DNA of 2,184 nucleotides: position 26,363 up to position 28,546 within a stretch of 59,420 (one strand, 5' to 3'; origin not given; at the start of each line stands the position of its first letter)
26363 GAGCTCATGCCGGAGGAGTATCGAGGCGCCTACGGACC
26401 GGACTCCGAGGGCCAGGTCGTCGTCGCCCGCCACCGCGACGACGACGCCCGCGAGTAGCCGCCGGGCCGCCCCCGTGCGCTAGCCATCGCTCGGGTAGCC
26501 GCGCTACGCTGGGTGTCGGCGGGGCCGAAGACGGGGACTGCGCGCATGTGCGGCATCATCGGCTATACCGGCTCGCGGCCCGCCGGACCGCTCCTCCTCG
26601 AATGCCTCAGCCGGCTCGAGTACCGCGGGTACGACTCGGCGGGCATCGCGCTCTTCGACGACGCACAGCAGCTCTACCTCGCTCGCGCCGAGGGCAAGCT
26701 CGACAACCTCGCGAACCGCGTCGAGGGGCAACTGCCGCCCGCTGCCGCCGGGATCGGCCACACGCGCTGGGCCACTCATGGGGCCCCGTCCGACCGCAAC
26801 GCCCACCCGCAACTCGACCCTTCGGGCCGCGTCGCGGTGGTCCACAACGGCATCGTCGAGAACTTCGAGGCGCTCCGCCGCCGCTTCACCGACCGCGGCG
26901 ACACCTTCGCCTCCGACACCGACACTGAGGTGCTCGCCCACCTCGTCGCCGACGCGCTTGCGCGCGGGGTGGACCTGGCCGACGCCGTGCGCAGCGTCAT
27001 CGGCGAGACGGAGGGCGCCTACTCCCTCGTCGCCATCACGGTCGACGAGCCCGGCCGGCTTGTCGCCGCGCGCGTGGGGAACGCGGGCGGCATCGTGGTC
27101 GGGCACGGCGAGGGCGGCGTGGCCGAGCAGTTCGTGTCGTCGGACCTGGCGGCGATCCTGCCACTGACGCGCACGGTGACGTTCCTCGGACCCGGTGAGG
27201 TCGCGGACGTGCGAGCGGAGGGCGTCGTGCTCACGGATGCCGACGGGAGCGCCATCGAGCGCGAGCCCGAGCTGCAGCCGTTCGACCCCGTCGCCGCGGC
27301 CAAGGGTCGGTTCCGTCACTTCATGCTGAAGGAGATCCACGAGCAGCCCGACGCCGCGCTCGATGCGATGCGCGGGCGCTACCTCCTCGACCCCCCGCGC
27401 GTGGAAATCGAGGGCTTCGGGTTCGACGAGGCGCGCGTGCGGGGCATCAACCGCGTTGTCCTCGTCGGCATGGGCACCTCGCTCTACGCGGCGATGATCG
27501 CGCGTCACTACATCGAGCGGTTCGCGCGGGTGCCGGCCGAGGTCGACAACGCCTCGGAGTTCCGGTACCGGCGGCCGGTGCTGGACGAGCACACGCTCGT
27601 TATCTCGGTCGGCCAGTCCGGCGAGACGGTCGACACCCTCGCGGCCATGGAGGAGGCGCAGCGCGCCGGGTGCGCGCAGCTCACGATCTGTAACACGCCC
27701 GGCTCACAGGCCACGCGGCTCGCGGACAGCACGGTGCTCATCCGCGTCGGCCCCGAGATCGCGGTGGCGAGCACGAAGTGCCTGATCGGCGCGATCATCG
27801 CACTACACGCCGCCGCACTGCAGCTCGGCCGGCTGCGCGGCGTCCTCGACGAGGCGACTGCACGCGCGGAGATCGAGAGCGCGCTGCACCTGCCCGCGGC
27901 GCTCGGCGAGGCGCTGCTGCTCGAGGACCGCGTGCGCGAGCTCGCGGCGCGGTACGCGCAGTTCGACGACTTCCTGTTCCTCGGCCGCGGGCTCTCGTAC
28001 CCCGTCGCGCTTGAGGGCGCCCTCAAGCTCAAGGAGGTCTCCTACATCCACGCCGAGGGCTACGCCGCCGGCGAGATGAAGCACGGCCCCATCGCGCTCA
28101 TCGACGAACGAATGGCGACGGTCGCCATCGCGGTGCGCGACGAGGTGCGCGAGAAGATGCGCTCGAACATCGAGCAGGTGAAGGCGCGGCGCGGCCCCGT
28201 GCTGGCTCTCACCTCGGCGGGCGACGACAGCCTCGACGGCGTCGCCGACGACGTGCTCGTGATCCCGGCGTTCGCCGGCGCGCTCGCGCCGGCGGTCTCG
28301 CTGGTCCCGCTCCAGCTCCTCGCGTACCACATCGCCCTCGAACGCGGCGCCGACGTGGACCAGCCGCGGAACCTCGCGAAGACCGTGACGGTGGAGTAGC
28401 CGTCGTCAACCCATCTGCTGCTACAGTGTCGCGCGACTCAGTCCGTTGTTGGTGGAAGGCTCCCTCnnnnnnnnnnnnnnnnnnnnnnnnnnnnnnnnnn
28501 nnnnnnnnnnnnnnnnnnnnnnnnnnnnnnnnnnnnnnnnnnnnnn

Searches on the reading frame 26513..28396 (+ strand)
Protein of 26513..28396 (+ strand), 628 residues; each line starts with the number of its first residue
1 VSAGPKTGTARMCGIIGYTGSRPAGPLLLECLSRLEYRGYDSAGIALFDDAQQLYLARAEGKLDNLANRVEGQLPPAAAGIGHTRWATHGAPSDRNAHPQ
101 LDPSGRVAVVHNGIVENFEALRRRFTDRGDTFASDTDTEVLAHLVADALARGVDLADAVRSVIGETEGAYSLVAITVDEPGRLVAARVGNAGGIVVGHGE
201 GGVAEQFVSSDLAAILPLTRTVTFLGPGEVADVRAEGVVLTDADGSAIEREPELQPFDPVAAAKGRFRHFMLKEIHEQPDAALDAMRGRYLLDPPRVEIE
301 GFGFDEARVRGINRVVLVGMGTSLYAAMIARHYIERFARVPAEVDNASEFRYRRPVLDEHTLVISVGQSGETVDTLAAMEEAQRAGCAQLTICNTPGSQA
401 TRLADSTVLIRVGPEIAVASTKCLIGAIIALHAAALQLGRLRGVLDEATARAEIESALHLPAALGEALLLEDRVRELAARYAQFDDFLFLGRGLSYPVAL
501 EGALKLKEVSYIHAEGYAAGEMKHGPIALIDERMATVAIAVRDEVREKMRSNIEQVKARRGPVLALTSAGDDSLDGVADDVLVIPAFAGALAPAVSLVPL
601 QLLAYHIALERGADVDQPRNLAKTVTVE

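Call 15: find_related_loci(query=window:26513-28396:+, collection=genome_contigs, flank=10000)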
Query window:26513-28396:+ (628 aa) in genome_contigs; peptide patterns used: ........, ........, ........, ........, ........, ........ (x = any residue, [..] = any of these).
600 stretches matched a pattern (row limit reached: there are more); 599 encode a relative of the query (tblastn E <= 1e-3); the best 80 are kept; 80 distinct loci.
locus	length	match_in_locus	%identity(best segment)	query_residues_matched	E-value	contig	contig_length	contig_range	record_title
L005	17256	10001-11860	61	2-628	0e+0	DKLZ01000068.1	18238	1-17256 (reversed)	MAG TPA_asm: Dehalococcoidia bacterium UBA6627 UBA6627_contig_47663, whole genome shotgun sequence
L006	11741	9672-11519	52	8-628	0e+0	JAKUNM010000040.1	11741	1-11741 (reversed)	MAG: Dehalococcoidia bacterium isolate ALOHA_A2.0_7 A2.0-Dehalococcoidia-11_40, whole genome shotgun sequence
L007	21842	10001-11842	51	12-628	0e+0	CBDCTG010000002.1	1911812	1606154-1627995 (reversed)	MAG: Dehalococcoidia bacterium isolate 4ff42160-3ad2-402c-a149-9455d4d66828 genome assembly, contig: contig_2, whole gen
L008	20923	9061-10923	51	5-628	0e+0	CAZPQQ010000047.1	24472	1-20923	MAG TPA_asm: uncultured Dehalococcoidia bacterium isolate SRP308112_co1_348 genome assembly, contig: NODE_2947_length_24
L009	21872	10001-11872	53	5-628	0e+0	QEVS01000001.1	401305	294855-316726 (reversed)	MAG: bacterium isolate UCB2 J3_scaffold_6, whole genome shotgun sequence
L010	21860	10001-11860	50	7-628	0e+0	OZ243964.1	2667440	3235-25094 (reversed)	MAG: Dehalococcoidia bacterium isolate 80dece80-02d0-4e71-89cf-4e35314ec78f genome assembly, chromosome: 1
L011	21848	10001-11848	54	8-628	0e+0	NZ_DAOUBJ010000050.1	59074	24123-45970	MAG: Tepidiforma sp. isolate H69_721 k75_9285, whole genome shotgun sequence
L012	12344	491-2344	51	8-628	0e+0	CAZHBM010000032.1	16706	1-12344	MAG TPA_asm: uncultured Anaerolineales bacterium isolate binchicken_co129_901 genome assembly, contig: NODE_10190_length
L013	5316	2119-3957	51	12-628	0e+0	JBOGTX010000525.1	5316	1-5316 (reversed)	MAG: Chloroflexota bacterium isolate TC-S_metabat2.bin.364 k127_1482760, whole genome shotgun sequence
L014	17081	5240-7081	51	12-628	0e+0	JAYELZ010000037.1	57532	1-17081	MAG: Chloroflexota bacterium isolate MAG094 MAG094_37, whole genome shotgun sequence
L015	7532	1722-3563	52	12-628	0e+0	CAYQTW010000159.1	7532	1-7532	MAG TPA_asm: uncultured Anaerolineales bacterium isolate binchicken_co355_303 genome assembly, contig: NODE_8220_length_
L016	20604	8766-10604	49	12-628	0e+0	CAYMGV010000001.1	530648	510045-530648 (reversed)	MAG TPA_asm: uncultured Anaerolineae bacterium isolate SRP141376_co3_136 genome assembly, contig: NODE_3_length_530648_c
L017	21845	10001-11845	50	12-628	0e+0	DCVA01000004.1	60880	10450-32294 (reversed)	MAG TPA_asm: Anaerolineales bacterium UBA2200 UBA2200_contig_17661, whole genome shotgun sequence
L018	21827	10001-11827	49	12-628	0e+0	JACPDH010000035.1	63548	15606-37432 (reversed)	MAG: Acidobacteria bacterium isolate NC_groundwater_304_Ag_B-0.1um_64_21 GD18-4_B1_scaffold_272169, whole genome shotgun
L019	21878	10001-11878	48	5-628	0e+0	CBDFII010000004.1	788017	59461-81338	MAG: Dehalococcoidia bacterium isolate 1e1f5736-07cf-4cce-af67-888d2012246e genome assembly, contig: contig_4, whole gen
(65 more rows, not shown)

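Call 34: find_related_loci(query=window:26513-28396:+, collection=metagenome_contigs, flank=6000)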
Query window:26513-28396:+ (628 aa) in metagenome_contigs; peptide patterns used: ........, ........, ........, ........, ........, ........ (x = any residue, [..] = any of these).
600 stretches matched a pattern (row limit reached: there are more); 600 encode a relative of the query (tblastn E <= 1e-3); the best 80 are kept; 80 distinct loci.
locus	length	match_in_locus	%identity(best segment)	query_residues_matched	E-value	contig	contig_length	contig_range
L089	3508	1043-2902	51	6-628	0e+0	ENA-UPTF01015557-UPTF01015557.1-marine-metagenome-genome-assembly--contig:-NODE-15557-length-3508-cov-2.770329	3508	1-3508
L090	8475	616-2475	51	5-628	0e+0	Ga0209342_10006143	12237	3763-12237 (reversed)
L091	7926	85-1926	51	12-628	0e+0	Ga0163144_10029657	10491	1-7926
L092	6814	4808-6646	51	12-628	0e+0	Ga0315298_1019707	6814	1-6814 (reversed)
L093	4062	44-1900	48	6-628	0e+0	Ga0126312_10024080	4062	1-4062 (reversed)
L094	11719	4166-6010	49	11-628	0e+0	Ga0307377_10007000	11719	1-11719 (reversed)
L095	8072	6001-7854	49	8-628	0e+0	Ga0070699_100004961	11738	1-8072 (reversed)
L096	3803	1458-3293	49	9-628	0e+0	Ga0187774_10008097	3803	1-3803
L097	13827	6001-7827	48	12-628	0e+0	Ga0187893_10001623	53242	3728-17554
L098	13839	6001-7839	45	12-628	0e+0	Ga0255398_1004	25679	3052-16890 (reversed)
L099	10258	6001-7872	47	12-628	0e+0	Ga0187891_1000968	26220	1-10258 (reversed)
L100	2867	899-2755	48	6-628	0e+0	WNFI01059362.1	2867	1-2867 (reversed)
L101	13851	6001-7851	47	8-628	9e-180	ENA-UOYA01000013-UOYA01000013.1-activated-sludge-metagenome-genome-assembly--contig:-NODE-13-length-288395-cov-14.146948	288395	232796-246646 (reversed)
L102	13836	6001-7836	50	12-628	3e-179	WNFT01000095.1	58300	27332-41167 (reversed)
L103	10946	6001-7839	45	12-628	3e-179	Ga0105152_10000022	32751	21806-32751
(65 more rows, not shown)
